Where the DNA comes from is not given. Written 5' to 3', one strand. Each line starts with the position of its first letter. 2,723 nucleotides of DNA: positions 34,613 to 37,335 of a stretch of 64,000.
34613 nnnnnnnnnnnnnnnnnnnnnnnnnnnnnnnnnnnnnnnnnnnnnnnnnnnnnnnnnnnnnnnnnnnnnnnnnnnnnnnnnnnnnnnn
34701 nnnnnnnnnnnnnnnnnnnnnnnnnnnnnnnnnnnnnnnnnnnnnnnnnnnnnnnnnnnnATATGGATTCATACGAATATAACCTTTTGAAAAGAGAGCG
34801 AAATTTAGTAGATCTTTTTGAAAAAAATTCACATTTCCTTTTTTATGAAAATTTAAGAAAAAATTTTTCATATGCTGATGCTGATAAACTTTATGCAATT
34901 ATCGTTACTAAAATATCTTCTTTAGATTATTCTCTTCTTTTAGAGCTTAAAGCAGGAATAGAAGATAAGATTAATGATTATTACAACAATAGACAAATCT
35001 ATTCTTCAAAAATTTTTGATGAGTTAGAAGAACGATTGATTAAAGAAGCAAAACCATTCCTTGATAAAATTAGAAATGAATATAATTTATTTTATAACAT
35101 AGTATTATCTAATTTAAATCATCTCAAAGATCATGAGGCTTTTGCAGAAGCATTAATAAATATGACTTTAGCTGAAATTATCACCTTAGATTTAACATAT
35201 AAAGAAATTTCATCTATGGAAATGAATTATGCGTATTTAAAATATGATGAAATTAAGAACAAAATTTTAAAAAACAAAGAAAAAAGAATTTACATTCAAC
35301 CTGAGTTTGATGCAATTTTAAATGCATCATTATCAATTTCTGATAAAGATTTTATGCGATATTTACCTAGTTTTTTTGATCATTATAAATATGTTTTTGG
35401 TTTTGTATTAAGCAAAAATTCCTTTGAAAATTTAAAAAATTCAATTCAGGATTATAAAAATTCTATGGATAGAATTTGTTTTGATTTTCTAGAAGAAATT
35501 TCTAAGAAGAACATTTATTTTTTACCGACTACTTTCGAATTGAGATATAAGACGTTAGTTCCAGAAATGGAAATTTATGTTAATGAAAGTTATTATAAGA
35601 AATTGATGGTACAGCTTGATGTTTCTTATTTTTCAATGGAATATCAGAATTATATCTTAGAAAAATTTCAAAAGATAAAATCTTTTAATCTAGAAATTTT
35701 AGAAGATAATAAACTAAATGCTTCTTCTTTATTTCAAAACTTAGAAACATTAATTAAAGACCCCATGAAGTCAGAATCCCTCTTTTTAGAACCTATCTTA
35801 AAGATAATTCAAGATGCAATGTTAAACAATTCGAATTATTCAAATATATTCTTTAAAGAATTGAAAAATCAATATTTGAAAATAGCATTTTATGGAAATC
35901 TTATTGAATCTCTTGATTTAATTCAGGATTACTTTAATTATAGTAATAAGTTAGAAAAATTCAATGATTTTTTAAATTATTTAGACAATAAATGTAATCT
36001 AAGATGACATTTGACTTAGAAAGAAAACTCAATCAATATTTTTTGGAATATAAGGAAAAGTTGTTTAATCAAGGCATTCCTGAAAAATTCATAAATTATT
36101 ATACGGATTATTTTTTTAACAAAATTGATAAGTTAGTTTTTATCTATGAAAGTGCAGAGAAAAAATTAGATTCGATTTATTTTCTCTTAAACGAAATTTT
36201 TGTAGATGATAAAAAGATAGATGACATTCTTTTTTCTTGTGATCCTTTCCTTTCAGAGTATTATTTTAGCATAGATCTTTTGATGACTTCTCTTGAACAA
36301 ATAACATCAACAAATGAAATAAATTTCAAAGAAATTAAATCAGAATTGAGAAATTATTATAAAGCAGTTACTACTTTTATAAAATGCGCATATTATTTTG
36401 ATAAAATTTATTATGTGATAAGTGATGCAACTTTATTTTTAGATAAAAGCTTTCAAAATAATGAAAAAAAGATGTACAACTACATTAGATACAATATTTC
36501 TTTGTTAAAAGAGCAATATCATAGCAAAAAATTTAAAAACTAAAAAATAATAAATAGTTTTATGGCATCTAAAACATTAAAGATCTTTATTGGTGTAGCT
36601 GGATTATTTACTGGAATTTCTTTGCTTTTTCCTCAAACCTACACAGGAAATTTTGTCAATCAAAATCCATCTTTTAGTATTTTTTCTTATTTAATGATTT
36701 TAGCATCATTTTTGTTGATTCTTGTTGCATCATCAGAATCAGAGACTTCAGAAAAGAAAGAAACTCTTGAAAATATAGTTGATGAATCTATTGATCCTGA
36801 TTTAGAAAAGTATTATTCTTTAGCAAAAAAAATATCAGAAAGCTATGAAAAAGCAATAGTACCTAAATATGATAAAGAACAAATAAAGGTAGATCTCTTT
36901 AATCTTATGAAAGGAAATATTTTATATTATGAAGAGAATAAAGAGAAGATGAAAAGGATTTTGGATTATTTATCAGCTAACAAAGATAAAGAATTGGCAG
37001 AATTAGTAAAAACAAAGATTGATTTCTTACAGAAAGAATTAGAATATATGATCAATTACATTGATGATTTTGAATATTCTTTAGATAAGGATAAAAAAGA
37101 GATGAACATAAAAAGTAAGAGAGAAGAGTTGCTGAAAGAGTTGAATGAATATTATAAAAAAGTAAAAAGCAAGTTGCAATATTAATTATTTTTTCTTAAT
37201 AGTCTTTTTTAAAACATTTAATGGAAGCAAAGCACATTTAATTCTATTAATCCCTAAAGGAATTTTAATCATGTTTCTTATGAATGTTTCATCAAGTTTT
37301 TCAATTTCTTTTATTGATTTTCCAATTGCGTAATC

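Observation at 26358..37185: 11-kb co-directional array of 16 tightly packed small ORFs of entirely unknown function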

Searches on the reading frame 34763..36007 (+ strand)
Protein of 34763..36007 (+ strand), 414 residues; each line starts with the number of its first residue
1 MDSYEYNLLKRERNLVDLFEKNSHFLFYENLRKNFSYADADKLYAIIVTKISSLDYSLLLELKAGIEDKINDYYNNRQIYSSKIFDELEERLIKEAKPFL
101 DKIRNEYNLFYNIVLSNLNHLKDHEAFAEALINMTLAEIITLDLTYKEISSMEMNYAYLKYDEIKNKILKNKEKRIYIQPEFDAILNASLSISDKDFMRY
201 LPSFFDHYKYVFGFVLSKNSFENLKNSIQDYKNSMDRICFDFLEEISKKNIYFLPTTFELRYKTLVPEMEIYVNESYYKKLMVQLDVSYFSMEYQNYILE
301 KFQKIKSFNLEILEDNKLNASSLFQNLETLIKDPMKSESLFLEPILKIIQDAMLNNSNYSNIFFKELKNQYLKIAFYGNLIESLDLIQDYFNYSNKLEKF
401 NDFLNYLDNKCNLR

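Call 6: search_protein_families(library=pfam, max_evalue=0.1, proteins=[window:34763-36007:+])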
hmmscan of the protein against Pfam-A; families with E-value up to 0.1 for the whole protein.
window:34763-36007:+ (414 aa): 1 family
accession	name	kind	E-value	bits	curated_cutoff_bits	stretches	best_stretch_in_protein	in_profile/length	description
PF10655.14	DUF2482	-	0.0092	17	25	1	165-232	18-85/97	Hypothetical protein of unknown function (DUF2482)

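Call 12: find_homologous_proteins(query=window:34763-36007:+, max_evalue=0.001)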
Query window:34763-36007:+ (414 aa): 1 proteins with E <= 0.001 among 8000 candidates.
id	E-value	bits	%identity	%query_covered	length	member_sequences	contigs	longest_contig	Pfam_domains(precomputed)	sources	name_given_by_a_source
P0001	1.6e-250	849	97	100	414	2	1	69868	-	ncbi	ncbi:MAG: hypothetical protein QXR30_02955 [Candidatus Woesearchaeota archaeon]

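Call 13: find_encoding_contigs(protein=P0001, flank=10000, max_places=6)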
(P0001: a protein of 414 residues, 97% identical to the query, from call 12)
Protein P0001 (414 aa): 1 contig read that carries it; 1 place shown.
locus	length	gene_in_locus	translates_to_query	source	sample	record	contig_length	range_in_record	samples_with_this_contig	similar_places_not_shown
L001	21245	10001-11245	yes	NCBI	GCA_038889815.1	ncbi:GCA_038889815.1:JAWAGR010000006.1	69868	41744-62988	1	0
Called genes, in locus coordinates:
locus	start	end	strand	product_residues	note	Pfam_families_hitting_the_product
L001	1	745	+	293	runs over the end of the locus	PF01171:ATP_bind_3, PF01507:PAPS_reduct (weak), PF03054:tRNA_Me_trans (weak)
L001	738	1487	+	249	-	PF04414:tRNA_deacylase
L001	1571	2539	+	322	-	-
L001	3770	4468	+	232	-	-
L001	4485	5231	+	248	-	-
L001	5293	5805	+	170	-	-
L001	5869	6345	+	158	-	-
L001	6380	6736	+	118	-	-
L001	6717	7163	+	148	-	-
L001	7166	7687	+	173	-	-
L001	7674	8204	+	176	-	-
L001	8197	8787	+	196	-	-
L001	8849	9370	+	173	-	-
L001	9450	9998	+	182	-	-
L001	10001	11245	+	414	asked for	-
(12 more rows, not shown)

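Call 28: find_related_loci(query=window:34763-36007:+, collection=viral_contigs, flank=10000)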
Query window:34763-36007:+ (414 aa) in viral_contigs; peptide patterns used: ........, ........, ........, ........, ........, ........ (x = any residue, [..] = any of these).
9 stretches matched a pattern, but none encodes a relative of the query by tblastn (E <= 1e-3).

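Call 48: predict_structure(protein=window:34763-36007:+)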
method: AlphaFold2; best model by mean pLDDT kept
length: 414 residues; sequences in the alignment: 1
mean_pLDDT: 37.0   pTM: 0.21
mean pLDDT of the five models: 37.0, 34.8, 33.6, 32.4, 31.2
residues with pLDDT >= 90: 0; 70-90: 0; 50-70: 6; < 50: 408
segments of 3 or more residues with pLDDT < 50: 1-23, 25-67, 73-400, 405-414
pLDDT, mean of each block of 10 residues (from residue 1): 40 43 44 44 44 40 47 47 45 46 47 44 42 39 35 30 33 24 28 34 33 30 37 31 31 25 25 27 31 40 33 32 38 35 38 37 38 33 40 43 46 36
secondary structure, 60 per line:
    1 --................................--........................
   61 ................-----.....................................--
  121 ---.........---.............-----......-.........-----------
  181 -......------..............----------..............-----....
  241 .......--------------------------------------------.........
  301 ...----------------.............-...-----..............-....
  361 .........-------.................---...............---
elements in order: H3-34 H37-76 H82-118 H124-132 H136-148 H154-159 H161-169 H182-187 H194-207 H218-231 H237-247 H292-303 H320-332 H342-355 H357-369 H377-393 H397-411

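Call 49: search_protein_representatives(protein=window:34763-36007:+)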
Query: 414 residues. Proteins with E-value up to 0.001 (for the whole library): 1; up to 1e-10: 1; up to 1e-30: 1. The best 1 are listed.
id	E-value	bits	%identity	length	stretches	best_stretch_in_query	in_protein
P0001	5.1e-251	849.0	97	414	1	1-414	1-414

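Call 63: search_solved_structures(query=window:34763-36007:+, max_evalue=1)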
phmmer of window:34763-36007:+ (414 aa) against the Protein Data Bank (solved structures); distinct sequences matched with E-value up to 1: 0.

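Call 76: search_protein_families(library=padloc, max_evalue=0.01, proteins=[window:34763-36007:+])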
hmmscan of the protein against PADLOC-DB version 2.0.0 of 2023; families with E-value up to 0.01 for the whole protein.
window:34763-36007:+ (414 aa): 0 families

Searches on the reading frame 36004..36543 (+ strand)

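Call 6: search_protein_families(library=pfam, max_evalue=0.1, proteins=[window:36004-36543:+])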
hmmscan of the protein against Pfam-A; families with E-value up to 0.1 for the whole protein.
window:36004-36543:+ (179 aa): 2 families
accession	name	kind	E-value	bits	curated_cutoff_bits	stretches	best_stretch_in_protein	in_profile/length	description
PF12957.13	DUF3846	-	0.055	14.1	27.5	1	103-159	9-69/103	Domain of unknown function (DUF3846)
PF09623.16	Cas_NE0113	-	0.099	12.9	23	0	40-117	18-78/208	CRISPR-associated protein NE0113 (Cas_NE0113)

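Call 76: search_protein_families(library=padloc, max_evalue=0.01, proteins=[window:36004-36543:+])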
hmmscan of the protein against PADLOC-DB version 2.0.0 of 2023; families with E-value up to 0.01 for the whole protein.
window:36004-36543:+ (179 aa): 0 families

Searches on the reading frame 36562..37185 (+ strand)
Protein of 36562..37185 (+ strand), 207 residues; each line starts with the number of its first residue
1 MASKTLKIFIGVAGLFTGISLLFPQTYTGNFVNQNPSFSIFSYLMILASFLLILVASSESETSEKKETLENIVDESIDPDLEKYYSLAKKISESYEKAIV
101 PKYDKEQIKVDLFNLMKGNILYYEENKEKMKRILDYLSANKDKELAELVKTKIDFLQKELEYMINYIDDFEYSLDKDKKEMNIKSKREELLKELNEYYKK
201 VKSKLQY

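Call 6: search_protein_families(library=pfam, max_evalue=0.1, proteins=[window:36562-37185:+])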
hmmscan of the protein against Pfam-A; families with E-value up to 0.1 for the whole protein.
window:36562-37185:+ (207 aa): 0 families

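Call 35: find_homologous_proteins(query=window:36562-37185:+, max_evalue=0.01)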
Query window:36562-37185:+ (207 aa): 1 proteins with E <= 0.01 among 477 candidates.
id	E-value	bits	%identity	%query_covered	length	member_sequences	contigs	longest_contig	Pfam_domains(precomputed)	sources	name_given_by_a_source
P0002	2.1e-121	421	100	100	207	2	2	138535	-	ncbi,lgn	ncbi:MAG: hypothetical protein QW210_01180 [Candidatus Woesearchaeota archaeon]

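Call 36: find_encoding_contigs(protein=P0002, flank=10000, max_places=10)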
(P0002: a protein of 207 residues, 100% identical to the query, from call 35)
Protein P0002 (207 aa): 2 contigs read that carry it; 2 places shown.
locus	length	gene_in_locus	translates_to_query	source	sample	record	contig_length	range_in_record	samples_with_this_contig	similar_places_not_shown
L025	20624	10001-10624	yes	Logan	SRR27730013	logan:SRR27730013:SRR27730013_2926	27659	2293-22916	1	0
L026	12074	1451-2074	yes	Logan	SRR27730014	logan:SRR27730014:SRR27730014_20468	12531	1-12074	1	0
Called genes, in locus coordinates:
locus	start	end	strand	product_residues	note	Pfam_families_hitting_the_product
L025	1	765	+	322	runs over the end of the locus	-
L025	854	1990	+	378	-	-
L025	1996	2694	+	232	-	-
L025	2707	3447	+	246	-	-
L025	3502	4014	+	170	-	-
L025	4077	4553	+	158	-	-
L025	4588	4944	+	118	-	-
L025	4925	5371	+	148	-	-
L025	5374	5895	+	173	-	-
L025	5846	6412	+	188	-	-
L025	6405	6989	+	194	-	-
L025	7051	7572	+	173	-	-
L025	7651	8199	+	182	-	-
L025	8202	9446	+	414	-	-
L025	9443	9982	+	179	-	-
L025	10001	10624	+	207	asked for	-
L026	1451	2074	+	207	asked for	-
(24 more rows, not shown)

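Call 76: search_protein_families(library=padloc, max_evalue=0.01, proteins=[window:36562-37185:+])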
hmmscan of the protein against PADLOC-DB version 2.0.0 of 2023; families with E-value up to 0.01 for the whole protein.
window:36562-37185:+ (207 aa): 0 families

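Call 101: find_related_loci(query=window:36562-37185:+, collection=viral_contigs, flank=10000)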
Query window:36562-37185:+ (207 aa) in viral_contigs; peptide patterns used: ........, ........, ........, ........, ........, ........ (x = any residue, [..] = any of these).
14 stretches matched a pattern, but none encodes a relative of the query by tblastn (E <= 1e-3).
